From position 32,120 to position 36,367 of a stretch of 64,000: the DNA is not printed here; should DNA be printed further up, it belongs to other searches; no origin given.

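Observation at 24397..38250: Alternating tandem array of two families of giant predicted lipoproteins (A-B-C-D) directly upstream of a type IV pilus cluster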

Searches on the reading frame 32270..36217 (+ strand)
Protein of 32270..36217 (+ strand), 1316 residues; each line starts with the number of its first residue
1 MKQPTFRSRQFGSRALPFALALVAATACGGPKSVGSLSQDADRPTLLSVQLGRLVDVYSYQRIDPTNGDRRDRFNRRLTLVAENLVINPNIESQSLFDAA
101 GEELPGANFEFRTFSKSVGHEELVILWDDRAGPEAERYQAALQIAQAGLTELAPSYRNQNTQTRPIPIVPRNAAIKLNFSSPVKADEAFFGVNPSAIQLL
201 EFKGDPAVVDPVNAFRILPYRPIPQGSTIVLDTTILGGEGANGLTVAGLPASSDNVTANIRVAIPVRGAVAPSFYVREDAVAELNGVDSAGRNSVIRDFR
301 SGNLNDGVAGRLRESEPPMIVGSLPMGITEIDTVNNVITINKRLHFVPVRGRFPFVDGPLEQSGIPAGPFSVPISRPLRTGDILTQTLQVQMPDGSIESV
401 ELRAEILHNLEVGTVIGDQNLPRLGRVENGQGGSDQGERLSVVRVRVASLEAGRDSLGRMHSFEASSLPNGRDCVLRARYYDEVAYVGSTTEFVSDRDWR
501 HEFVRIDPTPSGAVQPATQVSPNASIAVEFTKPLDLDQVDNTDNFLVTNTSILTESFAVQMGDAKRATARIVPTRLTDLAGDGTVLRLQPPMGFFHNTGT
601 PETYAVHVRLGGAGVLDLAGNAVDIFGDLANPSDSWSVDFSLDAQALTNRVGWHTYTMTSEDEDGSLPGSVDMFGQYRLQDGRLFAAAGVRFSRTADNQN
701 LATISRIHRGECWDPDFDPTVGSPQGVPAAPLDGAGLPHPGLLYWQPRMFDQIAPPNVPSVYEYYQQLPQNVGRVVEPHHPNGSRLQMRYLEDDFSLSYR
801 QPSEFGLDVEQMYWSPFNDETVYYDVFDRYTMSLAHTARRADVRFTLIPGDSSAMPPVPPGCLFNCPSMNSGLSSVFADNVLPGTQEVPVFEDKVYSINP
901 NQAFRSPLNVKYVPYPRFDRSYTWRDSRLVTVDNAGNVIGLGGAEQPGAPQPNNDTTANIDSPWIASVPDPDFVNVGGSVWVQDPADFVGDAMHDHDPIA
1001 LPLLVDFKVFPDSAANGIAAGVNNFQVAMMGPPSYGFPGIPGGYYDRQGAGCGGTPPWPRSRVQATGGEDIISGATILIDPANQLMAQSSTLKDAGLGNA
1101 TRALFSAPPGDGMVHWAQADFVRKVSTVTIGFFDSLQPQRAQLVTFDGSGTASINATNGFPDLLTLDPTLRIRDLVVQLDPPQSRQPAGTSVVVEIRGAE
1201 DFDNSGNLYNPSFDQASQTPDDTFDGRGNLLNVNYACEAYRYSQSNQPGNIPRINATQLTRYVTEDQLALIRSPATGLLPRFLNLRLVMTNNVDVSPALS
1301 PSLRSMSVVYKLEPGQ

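Call 7: search_protein_families(library=pfam, proteins=[window:32270-36217:+], max_evalue=1)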
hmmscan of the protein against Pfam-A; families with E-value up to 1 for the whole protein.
window:32270-36217:+ (1316 aa): 1 family
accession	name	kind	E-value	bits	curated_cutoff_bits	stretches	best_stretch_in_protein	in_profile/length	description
PF13205.12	Big_5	-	0.0067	17.6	23.6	1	517-574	16-70/105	Bacterial Ig-like domain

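Call 16: search_protein_families(library=ncbifam, proteins=[window:32270-36217:+], max_evalue=1)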
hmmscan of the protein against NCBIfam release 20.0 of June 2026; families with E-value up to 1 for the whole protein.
window:32270-36217:+ (1316 aa): 0 families
